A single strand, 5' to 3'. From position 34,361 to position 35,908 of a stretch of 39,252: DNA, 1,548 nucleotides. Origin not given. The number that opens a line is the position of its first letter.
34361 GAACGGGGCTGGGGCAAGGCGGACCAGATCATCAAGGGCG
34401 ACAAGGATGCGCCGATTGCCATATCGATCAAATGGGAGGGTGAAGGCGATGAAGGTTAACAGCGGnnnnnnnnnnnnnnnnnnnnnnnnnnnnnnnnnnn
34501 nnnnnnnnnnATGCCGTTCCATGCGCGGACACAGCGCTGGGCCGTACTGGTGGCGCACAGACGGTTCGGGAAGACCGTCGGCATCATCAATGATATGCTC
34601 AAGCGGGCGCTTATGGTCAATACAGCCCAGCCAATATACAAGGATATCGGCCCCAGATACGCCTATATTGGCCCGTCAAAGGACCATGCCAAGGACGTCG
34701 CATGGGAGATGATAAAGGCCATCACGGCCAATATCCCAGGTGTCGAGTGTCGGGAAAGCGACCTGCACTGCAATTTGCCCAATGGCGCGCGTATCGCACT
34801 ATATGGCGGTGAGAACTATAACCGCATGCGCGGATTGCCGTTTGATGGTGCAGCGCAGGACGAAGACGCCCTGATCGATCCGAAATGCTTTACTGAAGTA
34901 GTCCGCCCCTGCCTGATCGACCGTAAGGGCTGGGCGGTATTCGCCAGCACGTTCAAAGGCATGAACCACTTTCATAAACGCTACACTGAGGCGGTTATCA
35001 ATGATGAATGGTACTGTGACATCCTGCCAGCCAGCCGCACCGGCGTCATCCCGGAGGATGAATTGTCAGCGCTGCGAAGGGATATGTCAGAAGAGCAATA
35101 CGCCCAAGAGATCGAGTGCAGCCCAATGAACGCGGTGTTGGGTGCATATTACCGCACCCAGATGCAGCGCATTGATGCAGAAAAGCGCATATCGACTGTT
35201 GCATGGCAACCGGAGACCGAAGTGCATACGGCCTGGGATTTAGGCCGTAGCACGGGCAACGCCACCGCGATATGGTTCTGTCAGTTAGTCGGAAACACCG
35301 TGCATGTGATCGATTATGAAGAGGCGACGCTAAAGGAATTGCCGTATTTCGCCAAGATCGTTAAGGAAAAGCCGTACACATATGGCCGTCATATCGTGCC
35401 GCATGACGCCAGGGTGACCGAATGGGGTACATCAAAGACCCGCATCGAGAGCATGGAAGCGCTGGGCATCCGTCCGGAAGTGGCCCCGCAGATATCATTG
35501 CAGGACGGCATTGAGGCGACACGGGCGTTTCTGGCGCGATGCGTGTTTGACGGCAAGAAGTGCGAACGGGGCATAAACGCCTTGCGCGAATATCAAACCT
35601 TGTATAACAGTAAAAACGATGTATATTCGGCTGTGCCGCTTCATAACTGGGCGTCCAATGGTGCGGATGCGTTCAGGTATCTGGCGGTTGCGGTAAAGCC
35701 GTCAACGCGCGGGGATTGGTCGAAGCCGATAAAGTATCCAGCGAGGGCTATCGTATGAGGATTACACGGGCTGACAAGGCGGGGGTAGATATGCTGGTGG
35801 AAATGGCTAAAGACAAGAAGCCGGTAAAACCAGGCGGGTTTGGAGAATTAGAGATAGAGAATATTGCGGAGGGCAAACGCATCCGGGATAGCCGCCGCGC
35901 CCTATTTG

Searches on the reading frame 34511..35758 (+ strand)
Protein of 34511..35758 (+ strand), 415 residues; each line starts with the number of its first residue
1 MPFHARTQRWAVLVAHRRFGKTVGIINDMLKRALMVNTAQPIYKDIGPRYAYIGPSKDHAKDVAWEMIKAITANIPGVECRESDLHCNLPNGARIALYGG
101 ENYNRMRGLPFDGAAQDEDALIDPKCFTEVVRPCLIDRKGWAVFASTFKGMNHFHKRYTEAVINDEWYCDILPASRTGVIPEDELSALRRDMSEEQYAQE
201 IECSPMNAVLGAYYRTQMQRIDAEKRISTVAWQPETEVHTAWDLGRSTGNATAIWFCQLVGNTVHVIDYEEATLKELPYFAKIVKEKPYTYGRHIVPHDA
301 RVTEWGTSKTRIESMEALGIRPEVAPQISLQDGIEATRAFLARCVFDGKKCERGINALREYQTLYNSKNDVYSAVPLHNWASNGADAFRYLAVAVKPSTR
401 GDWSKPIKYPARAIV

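Call 37: find_related_loci(query=window:34511-35758:+, collection=viral_contigs, flank=8000)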
Query window:34511-35758:+ (415 aa) in viral_contigs; peptide patterns used: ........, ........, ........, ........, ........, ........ (x = any residue, [..] = any of these).
9 stretches matched a pattern; 2 encode a relative of the query (tblastn E <= 1e-3); 2 distinct loci.
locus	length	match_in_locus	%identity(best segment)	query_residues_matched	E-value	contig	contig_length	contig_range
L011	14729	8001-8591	25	1-200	8e-12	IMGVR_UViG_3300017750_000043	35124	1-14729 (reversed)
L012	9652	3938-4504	28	244-415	5e-8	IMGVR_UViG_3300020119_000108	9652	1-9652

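Call 113: search_dna_similar(query=window:34511-35758:+, collection=phages, mode=protein, max_rows=10, max_evalue=0.00001)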
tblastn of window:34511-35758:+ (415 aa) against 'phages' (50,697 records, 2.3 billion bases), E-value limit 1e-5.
Records with a match: 809; places in all: 810; records where one place covers at least 80% of the query: 144.
Best place of each record, by identity: <60% 809.
By first word of the organism name: Vibrio 424; Pseudomonas 57; Microbacterium 56; Gordonia 35; Ralstonia 35; Pelagibacter 28; Klebsiella 20; Caudoviricetes 19; Rhizobium 13; Burkholderia 10; and 44 more.
By host as written in the record: - 388; Microbacterium foliorum NRRL B-24224 34; Gordonia rubripertincta NRRL B-16540 25; Vibrio crassostreae 20; Pseudomonas aeruginosa 20; Microbacterium foliorum NRRL B-24224 SEA 19; Vibrio breoganii 15; Candidatus Pelagibacter ubique HTCC1062 14; and 149 more.
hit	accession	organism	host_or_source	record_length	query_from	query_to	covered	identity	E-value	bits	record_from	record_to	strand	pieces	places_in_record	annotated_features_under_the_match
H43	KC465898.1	Pelagibacter phage HTVC010P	Candidatus Pelagibacter ubique HTCC1062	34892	9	396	93%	42.2%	7e-97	323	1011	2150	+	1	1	phage terminase large subunit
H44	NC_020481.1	Pelagibacter phage HTVC010P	Candidatus Pelagibacter ubique HTCC1062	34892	9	396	93%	42.2%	7e-97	323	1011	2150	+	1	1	phage terminase large subunit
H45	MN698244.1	Pelagibacter phage HTVC106P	Candidatus Pelagibacter sp. HTCC7211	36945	8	415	98%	39.9%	3e-94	315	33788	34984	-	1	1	terminase large subunit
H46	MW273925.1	Pelagibacter phage HTVC203P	Candidatus Pelagibacter sp. FZCC0015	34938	7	396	94%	41.7%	9e-96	320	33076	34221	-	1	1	terminase large subunit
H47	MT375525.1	Pelagibacter phage Greip EXVC021P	Candidatus Pelagibacter ubique HTCC1062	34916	8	396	94%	41.8%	1e-95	319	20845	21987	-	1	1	terminase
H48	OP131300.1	Pelagibacter phage Skadi-7 EXVC107P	Candidatus Pelagibacter ubique HTCC1062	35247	8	396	94%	41.8%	1e-94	316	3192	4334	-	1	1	terminase large subunit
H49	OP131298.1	Pelagibacter phage Skadi-11 EXVC111P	Candidatus Pelagibacter ubique HTCC1062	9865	8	396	94%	41.8%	1e-94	316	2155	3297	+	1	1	terminase large subunit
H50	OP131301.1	Pelagibacter phage Skadi-4 EXVC104P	Candidatus Pelagibacter ubique HTCC1062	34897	8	396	94%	41.8%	1e-94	316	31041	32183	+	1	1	terminase large subunit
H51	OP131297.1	Pelagibacter phage Skadi-3 EXVC103P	Candidatus Pelagibacter ubique HTCC1062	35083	8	396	94%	41.8%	1e-94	316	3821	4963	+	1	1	terminase large subunit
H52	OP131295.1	Pelagibacter phage Skadi-10 EXVC110P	Candidatus Pelagibacter ubique HTCC1062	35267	8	396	94%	41.8%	1e-94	316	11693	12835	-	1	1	terminase large subunit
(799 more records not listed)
